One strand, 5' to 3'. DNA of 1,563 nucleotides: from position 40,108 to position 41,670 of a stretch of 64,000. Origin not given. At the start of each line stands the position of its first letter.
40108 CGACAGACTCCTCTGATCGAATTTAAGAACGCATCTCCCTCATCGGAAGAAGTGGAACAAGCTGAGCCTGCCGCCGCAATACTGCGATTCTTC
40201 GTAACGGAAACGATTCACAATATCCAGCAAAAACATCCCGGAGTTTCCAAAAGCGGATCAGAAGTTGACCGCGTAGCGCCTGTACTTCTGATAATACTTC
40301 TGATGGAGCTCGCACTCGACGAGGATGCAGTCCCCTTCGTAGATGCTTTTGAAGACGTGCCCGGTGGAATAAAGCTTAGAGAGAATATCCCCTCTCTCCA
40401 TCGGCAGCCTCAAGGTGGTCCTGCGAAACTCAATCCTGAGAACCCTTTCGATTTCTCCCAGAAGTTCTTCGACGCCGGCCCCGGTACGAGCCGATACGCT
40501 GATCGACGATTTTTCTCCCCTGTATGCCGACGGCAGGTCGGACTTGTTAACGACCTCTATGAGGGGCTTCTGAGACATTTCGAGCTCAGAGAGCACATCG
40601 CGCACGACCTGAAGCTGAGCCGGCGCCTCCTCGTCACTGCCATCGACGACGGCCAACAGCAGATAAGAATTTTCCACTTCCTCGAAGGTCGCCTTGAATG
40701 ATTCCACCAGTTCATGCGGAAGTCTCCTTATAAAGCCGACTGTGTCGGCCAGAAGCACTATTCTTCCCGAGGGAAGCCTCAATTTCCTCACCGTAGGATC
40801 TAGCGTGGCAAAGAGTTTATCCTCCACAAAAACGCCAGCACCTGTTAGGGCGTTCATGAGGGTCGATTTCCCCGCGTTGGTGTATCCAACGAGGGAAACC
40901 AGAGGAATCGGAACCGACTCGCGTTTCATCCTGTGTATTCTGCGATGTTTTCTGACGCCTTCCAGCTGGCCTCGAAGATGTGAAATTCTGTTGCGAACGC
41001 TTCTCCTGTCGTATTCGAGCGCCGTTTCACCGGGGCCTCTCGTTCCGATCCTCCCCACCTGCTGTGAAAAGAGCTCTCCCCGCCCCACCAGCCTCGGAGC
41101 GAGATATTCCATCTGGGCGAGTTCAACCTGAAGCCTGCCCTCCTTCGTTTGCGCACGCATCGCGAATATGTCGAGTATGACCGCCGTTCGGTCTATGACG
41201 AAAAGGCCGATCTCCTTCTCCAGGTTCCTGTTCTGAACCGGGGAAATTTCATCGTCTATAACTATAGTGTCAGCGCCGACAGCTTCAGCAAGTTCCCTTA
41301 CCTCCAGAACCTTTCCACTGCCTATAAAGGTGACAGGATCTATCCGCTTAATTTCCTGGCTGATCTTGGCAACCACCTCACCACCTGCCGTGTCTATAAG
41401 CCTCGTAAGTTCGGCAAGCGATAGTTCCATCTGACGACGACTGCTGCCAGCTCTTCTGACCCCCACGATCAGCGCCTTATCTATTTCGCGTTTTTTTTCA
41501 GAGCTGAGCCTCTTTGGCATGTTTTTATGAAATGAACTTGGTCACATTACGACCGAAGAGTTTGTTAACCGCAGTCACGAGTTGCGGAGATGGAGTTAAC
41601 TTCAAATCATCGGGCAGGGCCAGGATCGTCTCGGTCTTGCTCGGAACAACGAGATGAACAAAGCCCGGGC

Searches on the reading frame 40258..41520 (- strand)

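Call 32: search_protein_families(library=pfam, proteins=[window:40258-41520:-])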
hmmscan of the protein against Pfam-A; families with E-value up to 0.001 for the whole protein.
window:40258-41520:- (420 aa): 6 families
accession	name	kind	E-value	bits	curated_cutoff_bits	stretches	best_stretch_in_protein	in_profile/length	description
PF13167.11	GTP-bdg_N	-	1.5e-30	106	25.4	1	34-120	3-89/89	GTP-binding GTPase N-terminal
PF16360.10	GTP-bdg_M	-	7.2e-28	97.4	29.5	1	122-200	1-79/79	GTP-binding GTPase Middle Region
PF01926.29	MMR_HSR1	-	1.4e-21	77.1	21.9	1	208-326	2-113/113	50S ribosome-binding GTPase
PF19275.4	HflX_C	-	4.8e-07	30.2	26.4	1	335-391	8-64/102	HflX C-terminal domain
PF00350.29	Dynamin_N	-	0.00036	21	27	0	209-244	2-37/168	Dynamin family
PF02421.24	FeoB_N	-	0.00053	20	27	0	208-296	3-90/156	Ferrous iron transport protein B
